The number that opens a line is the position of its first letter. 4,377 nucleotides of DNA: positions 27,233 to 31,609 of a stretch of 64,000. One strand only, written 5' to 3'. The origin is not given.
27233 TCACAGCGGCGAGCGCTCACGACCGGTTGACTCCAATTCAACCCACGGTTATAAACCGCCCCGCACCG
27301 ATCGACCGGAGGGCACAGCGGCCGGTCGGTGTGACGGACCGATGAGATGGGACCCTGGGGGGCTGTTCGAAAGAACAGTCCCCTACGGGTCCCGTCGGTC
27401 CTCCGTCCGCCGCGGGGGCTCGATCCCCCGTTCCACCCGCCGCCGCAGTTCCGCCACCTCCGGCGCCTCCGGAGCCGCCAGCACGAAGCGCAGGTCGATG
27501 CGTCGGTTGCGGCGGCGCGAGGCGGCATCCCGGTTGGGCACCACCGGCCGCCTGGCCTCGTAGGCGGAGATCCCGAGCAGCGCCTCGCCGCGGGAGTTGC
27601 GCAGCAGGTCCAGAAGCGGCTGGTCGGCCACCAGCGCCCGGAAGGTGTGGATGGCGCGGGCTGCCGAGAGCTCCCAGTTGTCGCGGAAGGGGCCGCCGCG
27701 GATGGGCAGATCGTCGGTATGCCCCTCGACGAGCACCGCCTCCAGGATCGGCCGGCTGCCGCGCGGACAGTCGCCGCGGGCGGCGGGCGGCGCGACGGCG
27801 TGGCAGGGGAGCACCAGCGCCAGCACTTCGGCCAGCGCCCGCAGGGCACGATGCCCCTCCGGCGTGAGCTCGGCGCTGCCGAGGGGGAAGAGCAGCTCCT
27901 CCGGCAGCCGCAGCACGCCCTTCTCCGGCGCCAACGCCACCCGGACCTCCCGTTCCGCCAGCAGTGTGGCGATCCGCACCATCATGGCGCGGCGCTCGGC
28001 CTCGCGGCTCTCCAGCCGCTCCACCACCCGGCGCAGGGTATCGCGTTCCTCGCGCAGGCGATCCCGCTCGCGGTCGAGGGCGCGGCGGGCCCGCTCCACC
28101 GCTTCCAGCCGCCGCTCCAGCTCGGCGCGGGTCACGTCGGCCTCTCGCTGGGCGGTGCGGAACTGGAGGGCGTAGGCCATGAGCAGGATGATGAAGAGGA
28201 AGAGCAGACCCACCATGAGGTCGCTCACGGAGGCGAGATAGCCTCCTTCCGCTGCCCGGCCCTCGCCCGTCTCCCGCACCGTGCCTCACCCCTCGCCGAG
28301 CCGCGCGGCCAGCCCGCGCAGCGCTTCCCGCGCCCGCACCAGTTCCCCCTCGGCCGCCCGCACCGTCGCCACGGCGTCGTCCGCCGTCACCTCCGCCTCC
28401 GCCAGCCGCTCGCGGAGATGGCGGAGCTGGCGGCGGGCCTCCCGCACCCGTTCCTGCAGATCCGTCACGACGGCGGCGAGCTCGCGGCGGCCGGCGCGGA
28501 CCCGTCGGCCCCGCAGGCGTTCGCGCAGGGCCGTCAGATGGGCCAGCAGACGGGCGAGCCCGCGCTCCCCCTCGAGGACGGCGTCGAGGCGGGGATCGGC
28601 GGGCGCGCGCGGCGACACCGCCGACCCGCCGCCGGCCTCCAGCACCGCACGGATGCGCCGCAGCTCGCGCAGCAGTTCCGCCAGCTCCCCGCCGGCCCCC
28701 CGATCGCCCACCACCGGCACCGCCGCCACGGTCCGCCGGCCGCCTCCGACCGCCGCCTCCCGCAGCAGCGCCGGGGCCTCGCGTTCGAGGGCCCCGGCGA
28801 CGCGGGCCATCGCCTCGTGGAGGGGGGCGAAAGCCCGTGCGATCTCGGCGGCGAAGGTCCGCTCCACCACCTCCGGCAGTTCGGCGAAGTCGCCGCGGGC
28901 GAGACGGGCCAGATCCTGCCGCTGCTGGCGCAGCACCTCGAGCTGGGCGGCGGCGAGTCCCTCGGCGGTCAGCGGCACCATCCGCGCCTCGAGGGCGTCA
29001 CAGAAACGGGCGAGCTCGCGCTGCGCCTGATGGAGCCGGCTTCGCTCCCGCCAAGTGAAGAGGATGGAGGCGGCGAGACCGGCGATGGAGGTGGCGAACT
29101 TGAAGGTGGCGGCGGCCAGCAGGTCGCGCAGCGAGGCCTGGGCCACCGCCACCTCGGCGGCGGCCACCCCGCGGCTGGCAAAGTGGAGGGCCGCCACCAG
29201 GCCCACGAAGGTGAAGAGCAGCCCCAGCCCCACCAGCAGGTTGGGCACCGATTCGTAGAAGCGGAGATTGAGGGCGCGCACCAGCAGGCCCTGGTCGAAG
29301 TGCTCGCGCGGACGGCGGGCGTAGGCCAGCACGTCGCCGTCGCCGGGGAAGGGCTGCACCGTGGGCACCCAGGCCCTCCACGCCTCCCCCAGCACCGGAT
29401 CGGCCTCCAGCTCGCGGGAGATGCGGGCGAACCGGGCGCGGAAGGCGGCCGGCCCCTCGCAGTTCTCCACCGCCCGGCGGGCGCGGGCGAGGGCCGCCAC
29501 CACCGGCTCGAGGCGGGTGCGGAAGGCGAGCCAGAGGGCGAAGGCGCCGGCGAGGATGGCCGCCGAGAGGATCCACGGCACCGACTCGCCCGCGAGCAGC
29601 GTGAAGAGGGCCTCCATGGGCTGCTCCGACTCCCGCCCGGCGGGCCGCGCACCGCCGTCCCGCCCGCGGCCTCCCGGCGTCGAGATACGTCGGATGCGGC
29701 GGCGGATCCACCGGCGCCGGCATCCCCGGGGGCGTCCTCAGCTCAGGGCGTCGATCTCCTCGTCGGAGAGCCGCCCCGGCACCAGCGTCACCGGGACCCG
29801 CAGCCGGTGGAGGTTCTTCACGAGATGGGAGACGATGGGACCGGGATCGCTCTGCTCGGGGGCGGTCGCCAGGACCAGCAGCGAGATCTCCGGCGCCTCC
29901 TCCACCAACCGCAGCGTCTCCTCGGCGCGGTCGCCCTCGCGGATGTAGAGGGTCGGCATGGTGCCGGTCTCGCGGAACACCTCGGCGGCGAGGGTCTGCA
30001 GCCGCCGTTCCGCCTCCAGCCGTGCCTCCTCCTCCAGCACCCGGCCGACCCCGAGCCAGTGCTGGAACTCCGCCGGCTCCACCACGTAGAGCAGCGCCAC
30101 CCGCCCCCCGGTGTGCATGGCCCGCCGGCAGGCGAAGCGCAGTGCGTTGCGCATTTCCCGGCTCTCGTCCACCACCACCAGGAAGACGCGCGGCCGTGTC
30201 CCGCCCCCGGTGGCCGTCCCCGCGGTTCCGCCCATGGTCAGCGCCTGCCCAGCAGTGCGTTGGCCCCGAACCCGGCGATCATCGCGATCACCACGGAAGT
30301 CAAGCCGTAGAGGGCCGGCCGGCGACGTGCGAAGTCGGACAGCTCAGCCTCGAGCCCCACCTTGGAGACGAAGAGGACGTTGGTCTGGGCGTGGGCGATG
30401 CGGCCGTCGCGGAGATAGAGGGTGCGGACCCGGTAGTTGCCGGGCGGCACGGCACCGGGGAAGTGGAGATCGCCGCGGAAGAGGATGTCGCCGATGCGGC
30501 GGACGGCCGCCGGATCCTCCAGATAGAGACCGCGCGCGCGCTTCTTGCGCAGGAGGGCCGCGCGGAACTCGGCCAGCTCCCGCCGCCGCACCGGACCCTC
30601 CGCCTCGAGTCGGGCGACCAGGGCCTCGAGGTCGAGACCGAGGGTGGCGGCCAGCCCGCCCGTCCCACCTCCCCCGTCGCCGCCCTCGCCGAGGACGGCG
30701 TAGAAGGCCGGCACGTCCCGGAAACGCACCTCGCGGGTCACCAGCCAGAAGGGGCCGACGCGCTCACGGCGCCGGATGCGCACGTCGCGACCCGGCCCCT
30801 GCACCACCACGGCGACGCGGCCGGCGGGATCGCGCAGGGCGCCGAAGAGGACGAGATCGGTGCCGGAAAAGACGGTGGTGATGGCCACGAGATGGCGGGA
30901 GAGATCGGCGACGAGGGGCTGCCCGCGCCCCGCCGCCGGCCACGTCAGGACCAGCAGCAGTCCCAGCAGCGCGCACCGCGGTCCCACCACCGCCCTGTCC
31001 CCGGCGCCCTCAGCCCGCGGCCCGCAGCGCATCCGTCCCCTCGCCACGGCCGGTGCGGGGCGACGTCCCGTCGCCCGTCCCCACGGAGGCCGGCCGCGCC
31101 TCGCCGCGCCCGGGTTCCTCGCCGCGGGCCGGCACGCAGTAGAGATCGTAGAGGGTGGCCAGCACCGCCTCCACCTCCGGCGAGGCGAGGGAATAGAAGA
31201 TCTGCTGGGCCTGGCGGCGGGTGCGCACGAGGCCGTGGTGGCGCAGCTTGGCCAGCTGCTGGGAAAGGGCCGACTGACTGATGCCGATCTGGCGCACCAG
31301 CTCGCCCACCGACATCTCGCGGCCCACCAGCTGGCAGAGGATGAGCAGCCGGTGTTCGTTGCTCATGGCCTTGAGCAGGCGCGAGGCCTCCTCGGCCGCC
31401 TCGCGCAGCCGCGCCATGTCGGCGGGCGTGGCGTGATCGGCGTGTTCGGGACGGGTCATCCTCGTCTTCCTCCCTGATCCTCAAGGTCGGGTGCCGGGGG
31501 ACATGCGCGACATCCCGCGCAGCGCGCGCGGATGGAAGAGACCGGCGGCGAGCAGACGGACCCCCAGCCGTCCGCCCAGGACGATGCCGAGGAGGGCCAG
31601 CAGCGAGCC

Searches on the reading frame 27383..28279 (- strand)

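Call 55: search_protein_families(library=padloc, proteins=[window:27383-28279:-], max_evalue=0.00001)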
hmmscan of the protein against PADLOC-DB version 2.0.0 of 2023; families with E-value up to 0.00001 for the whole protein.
window:27383-28279:- (298 aa): 7 families
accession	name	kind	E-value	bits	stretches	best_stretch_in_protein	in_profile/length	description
PDLC00610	ZorB1|ZorB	-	2.7e-79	264.3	1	5-283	7-252/254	MotB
PDLC00612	ZorB1|ZorB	-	3e-61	205.5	1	11-286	14-288/293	MotB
PDLC00608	ZorB1|ZorB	-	7.9e-50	167.4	1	8-281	11-241/243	MotB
PDLC00609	ZorB1|ZorB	-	1.6e-22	78.2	2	8-148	12-114/232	MotB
PDLC00651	ZorB3|ZorB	-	9.7e-20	69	1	180-266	124-203/215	MotB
PDLC00641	ZorB2|ZorB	-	5.9e-08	30.7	0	10-51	12-53/238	MotB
PDLC00611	ZorB1|ZorB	-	9.9e-06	23.4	0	9-57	15-61/240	MotB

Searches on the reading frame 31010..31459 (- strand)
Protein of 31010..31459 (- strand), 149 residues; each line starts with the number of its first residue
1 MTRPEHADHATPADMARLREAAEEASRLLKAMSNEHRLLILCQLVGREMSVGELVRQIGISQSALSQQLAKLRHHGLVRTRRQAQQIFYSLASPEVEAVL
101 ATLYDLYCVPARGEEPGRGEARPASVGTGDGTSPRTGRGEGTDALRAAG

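Call 56: search_protein_families(library=padloc, proteins=[window:31010-31459:-], max_evalue=0.00001)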
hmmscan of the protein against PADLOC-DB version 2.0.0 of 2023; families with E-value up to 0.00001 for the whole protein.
window:31010-31459:- (149 aa): 4 families
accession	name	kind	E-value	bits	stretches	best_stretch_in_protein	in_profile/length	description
PDLC01720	Csa3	-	2.3e-18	64.8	1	22-107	12-106/118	Csa3_1_CAS-I-II-III-IV-V-VI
PDLC01438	Csa3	-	1.6e-16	59.2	1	19-103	132-213/305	"CAS-I,CAS-II,CAS-III,CAS-IV,CAS-V,CAS-VI; associated_signaling"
PDLC01848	CARF3--CARF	-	3.2e-06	25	1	26-84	129-185/197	-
PDLC04368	PDC-M05A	-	4.6e-06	24.6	1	35-90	16-71/201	-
